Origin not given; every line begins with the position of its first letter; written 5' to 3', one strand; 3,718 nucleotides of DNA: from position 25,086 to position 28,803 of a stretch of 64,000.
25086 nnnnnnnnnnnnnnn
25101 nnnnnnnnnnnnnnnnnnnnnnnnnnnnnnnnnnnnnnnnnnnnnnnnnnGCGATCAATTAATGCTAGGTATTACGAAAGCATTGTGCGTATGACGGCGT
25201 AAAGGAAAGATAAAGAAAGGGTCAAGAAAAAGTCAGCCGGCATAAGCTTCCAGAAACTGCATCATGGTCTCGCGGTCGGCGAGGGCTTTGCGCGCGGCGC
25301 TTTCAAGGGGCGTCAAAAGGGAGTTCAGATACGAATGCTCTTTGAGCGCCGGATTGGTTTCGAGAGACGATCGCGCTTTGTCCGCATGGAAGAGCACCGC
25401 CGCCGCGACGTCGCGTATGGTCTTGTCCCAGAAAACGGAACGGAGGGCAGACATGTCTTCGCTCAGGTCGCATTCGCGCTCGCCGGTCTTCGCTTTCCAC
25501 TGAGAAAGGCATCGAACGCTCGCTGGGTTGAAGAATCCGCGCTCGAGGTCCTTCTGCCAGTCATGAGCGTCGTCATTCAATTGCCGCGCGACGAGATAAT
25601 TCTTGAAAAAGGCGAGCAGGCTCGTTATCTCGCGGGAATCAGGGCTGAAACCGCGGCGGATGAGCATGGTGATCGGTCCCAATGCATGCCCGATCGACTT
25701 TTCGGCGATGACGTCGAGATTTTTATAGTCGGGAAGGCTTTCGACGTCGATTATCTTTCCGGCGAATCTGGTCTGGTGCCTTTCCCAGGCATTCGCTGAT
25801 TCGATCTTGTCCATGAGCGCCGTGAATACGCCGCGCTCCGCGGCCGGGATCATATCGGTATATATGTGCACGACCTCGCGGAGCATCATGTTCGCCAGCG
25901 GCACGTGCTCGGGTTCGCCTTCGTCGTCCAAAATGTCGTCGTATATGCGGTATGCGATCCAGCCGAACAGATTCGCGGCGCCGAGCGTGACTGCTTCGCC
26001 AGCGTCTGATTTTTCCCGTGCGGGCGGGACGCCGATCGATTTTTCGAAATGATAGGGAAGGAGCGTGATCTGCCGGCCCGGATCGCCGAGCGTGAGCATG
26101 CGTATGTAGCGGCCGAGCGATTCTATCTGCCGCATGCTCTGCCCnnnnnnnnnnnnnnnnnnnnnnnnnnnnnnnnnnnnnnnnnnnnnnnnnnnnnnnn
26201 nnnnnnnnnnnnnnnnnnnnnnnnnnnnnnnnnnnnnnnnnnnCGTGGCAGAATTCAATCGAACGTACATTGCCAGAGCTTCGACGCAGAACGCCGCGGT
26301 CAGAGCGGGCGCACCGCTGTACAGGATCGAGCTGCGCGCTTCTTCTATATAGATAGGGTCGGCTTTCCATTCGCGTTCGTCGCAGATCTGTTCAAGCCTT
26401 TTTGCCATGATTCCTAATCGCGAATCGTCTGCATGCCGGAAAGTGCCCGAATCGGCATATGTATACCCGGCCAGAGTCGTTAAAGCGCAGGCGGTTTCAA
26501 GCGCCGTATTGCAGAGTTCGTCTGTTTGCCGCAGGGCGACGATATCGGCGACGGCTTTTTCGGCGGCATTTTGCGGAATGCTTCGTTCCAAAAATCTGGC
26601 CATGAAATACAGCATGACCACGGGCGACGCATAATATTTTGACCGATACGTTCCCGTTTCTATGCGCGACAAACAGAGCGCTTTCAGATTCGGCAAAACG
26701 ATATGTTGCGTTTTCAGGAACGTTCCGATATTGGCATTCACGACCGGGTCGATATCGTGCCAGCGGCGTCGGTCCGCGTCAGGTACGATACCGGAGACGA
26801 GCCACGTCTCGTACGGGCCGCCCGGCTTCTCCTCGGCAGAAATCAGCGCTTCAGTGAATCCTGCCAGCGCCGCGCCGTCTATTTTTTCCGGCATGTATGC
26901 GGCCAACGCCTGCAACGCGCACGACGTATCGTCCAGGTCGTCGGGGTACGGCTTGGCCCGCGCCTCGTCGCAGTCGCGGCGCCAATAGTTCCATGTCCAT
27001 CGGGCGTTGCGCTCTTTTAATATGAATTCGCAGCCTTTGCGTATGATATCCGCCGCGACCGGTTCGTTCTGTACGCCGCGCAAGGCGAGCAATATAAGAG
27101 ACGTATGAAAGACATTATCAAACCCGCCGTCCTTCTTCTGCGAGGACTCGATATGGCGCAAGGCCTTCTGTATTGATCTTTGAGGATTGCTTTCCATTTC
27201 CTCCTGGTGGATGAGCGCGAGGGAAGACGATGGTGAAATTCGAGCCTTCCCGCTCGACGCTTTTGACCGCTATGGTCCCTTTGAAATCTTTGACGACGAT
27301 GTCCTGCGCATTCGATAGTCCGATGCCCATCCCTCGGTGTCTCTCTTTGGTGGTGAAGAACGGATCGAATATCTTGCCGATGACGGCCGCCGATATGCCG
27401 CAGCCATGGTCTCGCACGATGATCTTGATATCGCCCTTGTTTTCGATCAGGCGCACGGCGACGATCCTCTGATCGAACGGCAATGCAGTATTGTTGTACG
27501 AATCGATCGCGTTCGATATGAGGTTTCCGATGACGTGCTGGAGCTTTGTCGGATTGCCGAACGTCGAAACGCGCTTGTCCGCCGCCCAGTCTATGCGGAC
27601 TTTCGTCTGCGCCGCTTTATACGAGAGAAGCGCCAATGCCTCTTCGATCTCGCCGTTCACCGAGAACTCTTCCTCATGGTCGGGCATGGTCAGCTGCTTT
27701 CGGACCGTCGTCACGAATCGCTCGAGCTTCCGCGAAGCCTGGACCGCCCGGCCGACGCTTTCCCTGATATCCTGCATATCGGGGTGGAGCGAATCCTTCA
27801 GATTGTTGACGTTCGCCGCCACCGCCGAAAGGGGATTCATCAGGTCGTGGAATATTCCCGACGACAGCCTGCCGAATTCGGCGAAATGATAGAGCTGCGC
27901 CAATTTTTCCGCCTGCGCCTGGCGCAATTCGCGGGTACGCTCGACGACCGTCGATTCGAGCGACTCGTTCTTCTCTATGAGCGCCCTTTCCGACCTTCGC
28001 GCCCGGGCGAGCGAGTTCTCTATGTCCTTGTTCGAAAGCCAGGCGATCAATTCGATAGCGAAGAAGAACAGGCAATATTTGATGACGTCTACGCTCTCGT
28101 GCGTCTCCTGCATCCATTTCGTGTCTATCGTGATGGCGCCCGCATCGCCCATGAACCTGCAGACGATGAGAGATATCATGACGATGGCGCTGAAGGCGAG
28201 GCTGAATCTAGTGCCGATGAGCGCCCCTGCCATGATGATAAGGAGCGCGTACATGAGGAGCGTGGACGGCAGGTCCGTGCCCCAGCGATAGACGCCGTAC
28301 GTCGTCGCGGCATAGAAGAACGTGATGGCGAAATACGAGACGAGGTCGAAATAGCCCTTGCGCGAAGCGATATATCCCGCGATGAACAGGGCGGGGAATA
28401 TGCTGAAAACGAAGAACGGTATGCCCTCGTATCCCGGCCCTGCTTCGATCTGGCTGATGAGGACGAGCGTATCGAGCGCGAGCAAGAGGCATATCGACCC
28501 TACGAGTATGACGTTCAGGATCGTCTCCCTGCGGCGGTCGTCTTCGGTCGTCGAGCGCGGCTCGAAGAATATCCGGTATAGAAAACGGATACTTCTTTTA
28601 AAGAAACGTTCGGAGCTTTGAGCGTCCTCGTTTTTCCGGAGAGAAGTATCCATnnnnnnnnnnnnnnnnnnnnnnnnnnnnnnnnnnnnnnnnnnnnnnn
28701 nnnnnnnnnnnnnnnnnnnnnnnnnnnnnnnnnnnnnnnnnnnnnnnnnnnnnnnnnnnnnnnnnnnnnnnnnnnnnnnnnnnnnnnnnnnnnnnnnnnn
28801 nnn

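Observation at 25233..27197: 654-aa protein combining a class II cyclase-like N-domain (QxxDGGF repeats, DLDDTS) with a class I / prenyl-synthase-like C-domain (DDILDD and NDDAHD)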

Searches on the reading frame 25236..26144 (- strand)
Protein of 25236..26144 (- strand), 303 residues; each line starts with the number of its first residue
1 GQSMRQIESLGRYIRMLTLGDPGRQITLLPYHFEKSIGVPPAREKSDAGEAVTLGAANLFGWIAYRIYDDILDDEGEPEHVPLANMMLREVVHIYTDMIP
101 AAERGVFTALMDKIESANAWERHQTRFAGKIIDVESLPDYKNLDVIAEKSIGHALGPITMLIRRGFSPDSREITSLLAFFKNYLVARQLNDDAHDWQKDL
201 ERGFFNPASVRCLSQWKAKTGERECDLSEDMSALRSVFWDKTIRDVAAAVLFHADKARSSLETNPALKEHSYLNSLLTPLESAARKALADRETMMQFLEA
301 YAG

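Call 50: search_solved_structures(query=A2, max_evalue=10, show_alignments=5)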
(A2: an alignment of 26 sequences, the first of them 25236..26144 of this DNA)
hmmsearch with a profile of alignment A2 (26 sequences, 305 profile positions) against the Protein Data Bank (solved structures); distinct sequences matched with E-value up to 10: 19.
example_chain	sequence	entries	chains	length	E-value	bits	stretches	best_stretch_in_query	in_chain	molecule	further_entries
2f9j_A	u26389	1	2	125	0.023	17.1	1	62-98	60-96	Pre-mRNA branch site protein p14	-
2f9d_A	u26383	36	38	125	0.023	17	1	62-98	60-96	Pre-mRNA branch site protein p14 | Splicing factor 3B subunit 6 | SF3b14a, Splicing factor 3B subunit 6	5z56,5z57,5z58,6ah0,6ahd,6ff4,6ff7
3lqv_A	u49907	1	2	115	0.12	14.7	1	62-98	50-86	Pre-mRNA branch site protein p14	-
2fho_B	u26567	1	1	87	0.13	14.5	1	62-94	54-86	spliceosomal protein p14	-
7byk_A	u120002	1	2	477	0.33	13.2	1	168-203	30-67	LegK7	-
5b00_A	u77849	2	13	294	0.33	13.2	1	64-110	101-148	MoeN5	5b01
6mcp_A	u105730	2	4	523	0.37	13.1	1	168-203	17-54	LegK7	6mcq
3m9u_A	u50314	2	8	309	0.38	13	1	27-82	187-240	Farnesyl-diphosphate synthase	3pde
5b02_A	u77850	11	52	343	0.6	12.4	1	64-110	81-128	MoeN5,DNA-binding protein 7d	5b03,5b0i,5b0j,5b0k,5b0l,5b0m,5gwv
4ipf_A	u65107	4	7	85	0.64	12.3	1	158-192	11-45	E3 ubiquitin-protein ligase Mdm2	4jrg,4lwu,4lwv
4j3e_A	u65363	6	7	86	0.65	12.3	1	158-192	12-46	E3 ubiquitin-protein ligase Mdm2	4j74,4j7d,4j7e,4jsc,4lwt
1gqp_A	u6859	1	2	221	0.71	12.1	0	42-72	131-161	DOC1/APC10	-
1ttv_A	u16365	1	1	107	0.81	12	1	158-192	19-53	Ubiquitin-protein ligase E3 Mdm2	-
1ycq_A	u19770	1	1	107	1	11.7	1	158-192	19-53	MDM2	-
8a3t_A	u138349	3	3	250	1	11.6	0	42-72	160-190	Anaphase-promoting complex subunit DOC1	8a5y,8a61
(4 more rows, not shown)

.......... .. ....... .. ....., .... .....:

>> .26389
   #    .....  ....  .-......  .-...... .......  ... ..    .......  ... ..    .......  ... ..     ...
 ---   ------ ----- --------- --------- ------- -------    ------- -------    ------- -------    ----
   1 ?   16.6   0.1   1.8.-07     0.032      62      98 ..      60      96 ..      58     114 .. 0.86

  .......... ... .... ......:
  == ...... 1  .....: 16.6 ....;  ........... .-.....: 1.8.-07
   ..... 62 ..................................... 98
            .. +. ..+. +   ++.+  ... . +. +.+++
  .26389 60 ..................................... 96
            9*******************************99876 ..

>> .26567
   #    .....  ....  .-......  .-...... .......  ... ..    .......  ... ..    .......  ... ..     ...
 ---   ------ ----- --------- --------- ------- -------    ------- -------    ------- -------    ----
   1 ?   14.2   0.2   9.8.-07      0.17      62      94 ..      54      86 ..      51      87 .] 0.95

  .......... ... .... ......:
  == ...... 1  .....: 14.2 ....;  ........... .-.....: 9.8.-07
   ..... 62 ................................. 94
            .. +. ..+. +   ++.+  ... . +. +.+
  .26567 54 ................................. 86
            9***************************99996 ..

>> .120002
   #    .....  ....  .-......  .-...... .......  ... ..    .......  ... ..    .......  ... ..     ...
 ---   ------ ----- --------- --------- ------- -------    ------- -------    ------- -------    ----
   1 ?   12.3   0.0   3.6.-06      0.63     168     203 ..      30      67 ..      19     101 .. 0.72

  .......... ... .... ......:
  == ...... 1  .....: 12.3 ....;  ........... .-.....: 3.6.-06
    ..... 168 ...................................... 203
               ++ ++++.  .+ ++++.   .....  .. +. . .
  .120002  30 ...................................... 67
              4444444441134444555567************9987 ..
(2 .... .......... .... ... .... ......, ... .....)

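Call 58: search_protein_representatives(alignment_id=A2)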
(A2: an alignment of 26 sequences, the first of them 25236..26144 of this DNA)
Query: 26 sequences, 305 profile positions. Proteins with E-value up to 0.001 (for the whole library): 1769; up to 1e-10: 1493; up to 1e-30: 1218. The best 150 are listed.
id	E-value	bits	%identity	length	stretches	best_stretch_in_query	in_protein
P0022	2.3e-114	398.0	-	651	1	2-303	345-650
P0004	1.9e-113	395.1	-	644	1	2-301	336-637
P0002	4.6e-112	390.5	-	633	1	6-301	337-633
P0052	4.4e-110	384.0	-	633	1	12-304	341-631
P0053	6.6e-110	383.4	-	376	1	2-303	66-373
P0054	2.1e-109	381.7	-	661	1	2-303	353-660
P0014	5.6e-109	380.4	-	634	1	2-302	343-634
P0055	8.5e-109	379.7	-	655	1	2-302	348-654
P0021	1.5e-108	378.9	-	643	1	2-303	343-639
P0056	7.9e-108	376.6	-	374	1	2-304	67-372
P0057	1.5e-106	372.4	-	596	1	3-302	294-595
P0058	2.4e-106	371.7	-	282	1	29-302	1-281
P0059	3.9e-106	371.0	-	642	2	5-303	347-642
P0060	4.8e-106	370.7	-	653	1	2-302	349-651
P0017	6.3e-106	370.3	-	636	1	2-301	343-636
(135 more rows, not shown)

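Call 73: predict_structure(alignment_id=A2)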
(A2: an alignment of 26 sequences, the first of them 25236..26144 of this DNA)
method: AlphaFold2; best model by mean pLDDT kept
length: 303 residues; sequences in the alignment: 26
mean_pLDDT: 94.0   pTM: 0.91
mean pLDDT of the five models: 94.0, 93.5, 93.2, 92.9, 91.9
residues with pLDDT >= 90: 268; 70-90: 28; 50-70: 7; < 50: 0
segments of 3 or more residues with pLDDT < 50: none
pLDDT, mean of each block of 10 residues (from residue 1): 84 93 90 91 69 96 94 90 95 96 96 95 94 96 93 96 95 98 98 97 97 98 98 97 98 98 96 97 97 92 85
secondary structure, 60 per line:
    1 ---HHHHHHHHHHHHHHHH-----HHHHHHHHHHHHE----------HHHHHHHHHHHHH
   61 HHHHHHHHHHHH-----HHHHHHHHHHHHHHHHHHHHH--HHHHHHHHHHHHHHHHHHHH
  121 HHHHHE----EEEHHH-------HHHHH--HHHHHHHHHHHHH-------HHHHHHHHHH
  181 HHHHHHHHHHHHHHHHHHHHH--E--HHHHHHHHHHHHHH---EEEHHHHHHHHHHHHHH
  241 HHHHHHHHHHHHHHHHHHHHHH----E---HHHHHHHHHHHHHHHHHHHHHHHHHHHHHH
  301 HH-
elements in order: H4-19 H25-36 H48-72 H78-98 H101-125 E131-133 H144-148 H151-163 H171-201 H207-220 E224-226 H227-262 H271-302

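Call 91: find_encoding_contigs(protein=P0053, flank=5000, max_places=2)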
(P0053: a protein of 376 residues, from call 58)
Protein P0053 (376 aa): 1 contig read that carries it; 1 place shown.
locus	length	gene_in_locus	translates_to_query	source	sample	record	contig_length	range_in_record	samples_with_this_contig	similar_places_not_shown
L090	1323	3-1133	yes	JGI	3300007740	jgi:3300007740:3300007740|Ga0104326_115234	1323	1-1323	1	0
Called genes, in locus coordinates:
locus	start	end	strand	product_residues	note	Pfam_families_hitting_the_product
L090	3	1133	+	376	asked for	?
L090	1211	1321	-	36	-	?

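Call 92: find_encoding_contigs(protein=P0056, flank=5000, max_places=2)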
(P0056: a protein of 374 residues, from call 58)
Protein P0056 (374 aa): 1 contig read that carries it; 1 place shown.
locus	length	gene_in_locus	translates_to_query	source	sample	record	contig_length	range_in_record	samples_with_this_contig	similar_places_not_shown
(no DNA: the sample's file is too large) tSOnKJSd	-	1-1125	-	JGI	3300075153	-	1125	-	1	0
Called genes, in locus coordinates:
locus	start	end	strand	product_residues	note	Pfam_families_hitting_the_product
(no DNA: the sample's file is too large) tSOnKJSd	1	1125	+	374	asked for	?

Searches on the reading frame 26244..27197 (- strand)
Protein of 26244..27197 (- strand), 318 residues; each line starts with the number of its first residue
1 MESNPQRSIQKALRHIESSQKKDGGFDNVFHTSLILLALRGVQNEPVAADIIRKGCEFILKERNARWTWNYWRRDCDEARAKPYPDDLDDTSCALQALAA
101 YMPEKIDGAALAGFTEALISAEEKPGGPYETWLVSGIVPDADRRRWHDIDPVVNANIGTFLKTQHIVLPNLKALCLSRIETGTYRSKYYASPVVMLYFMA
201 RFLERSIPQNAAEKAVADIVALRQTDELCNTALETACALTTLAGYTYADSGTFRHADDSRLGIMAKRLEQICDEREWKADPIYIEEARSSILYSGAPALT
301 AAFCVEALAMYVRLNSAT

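Call 88: find_homologous_proteins(query=A3, max_evalue=0.001)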
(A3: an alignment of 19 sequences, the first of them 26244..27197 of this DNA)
Query A3 (19 sequences) (318 aa, profile of the alignment): 120 proteins with E <= 0.001 among 8000 candidates.
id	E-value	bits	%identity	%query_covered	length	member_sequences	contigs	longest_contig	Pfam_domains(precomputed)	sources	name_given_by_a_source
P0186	6.2e-121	422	34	97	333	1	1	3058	-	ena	-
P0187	3.5e-119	416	32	99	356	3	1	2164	-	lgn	-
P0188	1.2e-114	401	34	96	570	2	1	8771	PF07678.21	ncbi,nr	ncbi:MAG: hypothetical protein PHS06_04470, partial [Candidatus Shapirobacteria bacterium]|nr:hypoth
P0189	5.1e-111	389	35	96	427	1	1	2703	PF07678.21,PF13243.13,PF13242.13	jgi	jgi:hypothetical protein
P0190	2.0e-109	384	33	96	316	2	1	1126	-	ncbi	ncbi:MAG: hypothetical protein ACR2FM_01250, partial [Candidatus Saccharimonadales bacterium]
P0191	7.9e-108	378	32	94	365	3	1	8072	-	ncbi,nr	ncbi:MAG TPA: prenyltransferase/squalene oxidase repeat-containing protein, partial [Verrucomicrobia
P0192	6.5e-106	372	35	97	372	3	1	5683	-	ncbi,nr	ncbi:MAG: hypothetical protein K0S20_506, partial [Patescibacteria group bacterium]|nr:hypothetical 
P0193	1.5e-105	371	34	90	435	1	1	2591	-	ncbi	-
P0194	2.7e-105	370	30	96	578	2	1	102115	-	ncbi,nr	ncbi:MAG TPA: prenyltransferase/squalene oxidase repeat-containing protein, partial [Candidatus Sacc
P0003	1.0e-104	368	42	97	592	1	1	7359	-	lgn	-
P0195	2.4e-102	361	34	98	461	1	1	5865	-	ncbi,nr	ncbi:hypothetical protein KGQ71_02775, partial [Patescibacteria group bacterium]|nr:hypothetical pro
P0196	3.1e-101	357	34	93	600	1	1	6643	-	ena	-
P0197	3.1e-100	354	34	97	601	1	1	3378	-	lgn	-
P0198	6.7e-98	346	33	96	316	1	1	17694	-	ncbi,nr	ncbi:MAG TPA: hypothetical protein VHA05_00765, partial [Candidatus Saccharimonadales bacterium]|nr:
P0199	8.2e-98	346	35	83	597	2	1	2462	-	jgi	jgi:hypothetical protein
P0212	1.3e-88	315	36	88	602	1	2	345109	PF28380.1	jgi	jgi:hypothetical protein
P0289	1.6e-36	144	25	96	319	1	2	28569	-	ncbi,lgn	-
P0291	3.7e-33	133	31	76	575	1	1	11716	PF28203.1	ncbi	-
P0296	6.3e-24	103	23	99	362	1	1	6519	-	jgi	-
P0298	1.2e-14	72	26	77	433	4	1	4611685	PF02979.22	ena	-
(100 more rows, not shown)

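Call 89: search_protein_families(library=pfam, proteins=[P0212, P0298, P0289, P0296, P0291], max_evalue=0.01)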
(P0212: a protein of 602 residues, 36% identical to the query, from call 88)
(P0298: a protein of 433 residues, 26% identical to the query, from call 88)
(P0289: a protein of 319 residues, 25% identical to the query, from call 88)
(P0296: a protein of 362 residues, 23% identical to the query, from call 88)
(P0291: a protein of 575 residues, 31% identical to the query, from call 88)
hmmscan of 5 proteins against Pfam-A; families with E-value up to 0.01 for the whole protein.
P0212 (602 aa): 0 families

P0298 (433 aa): 2 families
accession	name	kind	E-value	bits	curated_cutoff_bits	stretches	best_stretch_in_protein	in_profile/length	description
PF02979.21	NHase_alpha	-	5.2e-06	26.4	27.2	1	17-62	113-157/184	Nitrile hydratase, alpha chain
PF13243.12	SQHop_cyclase_C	-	7e-05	22.5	26.1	0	353-392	248-287/319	Squalene-hopene cyclase C-terminal domain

P0289 (319 aa): 3 families
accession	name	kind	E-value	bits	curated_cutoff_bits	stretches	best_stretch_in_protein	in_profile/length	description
PF07678.20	TED_complement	-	0.00038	20.1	22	1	14-95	114-198/312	A-macroglobulin TED domain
PF13249.12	SQHop_cyclase_N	-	0.0015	18.2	26.2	0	73-123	44-90/291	Squalene-hopene cyclase N-terminal domain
PF13243.12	SQHop_cyclase_C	-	0.0016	17.9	26.1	0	50-121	136-201/319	Squalene-hopene cyclase C-terminal domain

P0296 (362 aa): 1 family
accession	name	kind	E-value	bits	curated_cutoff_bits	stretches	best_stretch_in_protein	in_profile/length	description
PF13243.12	SQHop_cyclase_C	-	0.00012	21.7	26.1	0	26-107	204-285/319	Squalene-hopene cyclase C-terminal domain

P0291 (575 aa): 0 families

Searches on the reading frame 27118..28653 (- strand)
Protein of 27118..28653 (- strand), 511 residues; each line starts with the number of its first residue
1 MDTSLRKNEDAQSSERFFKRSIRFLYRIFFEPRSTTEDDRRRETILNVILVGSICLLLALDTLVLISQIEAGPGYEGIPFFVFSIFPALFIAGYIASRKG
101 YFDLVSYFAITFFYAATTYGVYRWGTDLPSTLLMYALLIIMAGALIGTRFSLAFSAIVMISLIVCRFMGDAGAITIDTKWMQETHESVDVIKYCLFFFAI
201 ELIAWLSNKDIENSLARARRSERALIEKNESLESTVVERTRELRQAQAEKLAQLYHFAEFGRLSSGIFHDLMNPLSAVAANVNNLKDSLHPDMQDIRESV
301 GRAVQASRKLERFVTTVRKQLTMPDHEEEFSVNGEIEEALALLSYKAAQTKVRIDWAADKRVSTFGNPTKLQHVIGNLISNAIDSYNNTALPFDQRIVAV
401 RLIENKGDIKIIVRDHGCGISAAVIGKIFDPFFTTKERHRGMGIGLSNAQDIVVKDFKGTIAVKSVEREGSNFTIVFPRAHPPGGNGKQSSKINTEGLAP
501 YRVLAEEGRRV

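Call 10: search_protein_families(library=pfam, proteins=[window:27118-28653:-], max_evalue=0.001)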
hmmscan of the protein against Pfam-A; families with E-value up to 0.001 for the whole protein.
window:27118-28653:- (511 aa): 3 families
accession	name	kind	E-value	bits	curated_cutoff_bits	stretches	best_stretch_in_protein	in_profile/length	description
PF02518.31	HATPase_c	-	7.8e-21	75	26.4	1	366-480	1-110/111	Histidine kinase-, DNA gyrase B-, and HSP90-like ATPase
PF14501.12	HATPase_c_5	-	2.1e-06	28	22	1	369-467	4-92/102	GHKL domain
PF00512.31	HisKA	-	0.0008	19.9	26.9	0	262-315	4-55/66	His Kinase A (phospho-acceptor) domain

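Call 64: search_protein_families(library=ncbifam, proteins=[window:27118-28653:-], max_evalue=0.01)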
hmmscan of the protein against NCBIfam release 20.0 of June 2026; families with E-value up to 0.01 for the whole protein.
window:27118-28653:- (511 aa): 82 families (the best 25 are shown)
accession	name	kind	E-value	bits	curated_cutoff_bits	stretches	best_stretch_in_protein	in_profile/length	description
NF008468.0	PRK11360.1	equivalog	2.2e-32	112.2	646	1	244-481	380-610/616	two-component system sensor histidine kinase AtoS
TIGR02916.1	PEP_his_kin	equivalog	2.5e-30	105.7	300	1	219-478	433-679/679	XrtA/PEP-CTERM system histidine kinase PrsK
NF052574.1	HisKinEspCMyxo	equivalog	5.7e-29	100.8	1200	1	250-494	407-652/785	serine histidine kinase EspC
NF010411.0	PRK13837.1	equivalog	2.2e-28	98.8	647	1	236-489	426-685/828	two-component system VirA-like sensor kinase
NF007688.0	PRK10364.1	equivalog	1.6e-25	89.8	479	1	237-479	217-451/460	two-component system sensor histidine kinase ZraS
NF047497.1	HK_LIC_12097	equivalog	8.3e-25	87.3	500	1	225-478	114-365/367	LIC_12097 family sensor histidine kinase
NF038348.1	T2SS_HK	subfamily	9.1e-23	80.5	450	2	367-478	468-572/574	histidine kinase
NF046044.1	PnpS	equivalog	3.1e-21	75.8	400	1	268-478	178-390/390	two-component system histidine kinase PnpS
NF046020.1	HisKinCckABruc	equivalog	1.1e-20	73.1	1000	1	244-483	464-711/868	cell cycle histidine kinase CckA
TIGR02966.1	phoR_proteo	equivalog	1.5e-20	73.5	334.2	1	264-477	118-333/333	phosphate regulon sensor histidine kinase PhoR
NF046026.1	HisKinCckACaul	equivalog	2.2e-19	69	1000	1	250-486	292-539/678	cell cycle histidine kinase CckA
NF008312.0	PRK11100.1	equivalog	2.5e-19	69.5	356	1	202-480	197-475/477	two-component system sensor histidine kinase CreC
NF041735.1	hist_kin_RppB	equivalog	4.1e-19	68.7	400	1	267-478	223-438/438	two-component system sensor histidine kinase RppB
NF040750.1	tetrathio_HK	equivalog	4.2e-19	68.4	750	1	238-467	316-542/555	tetrathionate respiration histidine kinase TtrS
TIGR02956.1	TMAO_torS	equivalog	4.2e-19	68.2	676.5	1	326-504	533-705/967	TMAO reductase system sensor histidine kinase/response regulator TorS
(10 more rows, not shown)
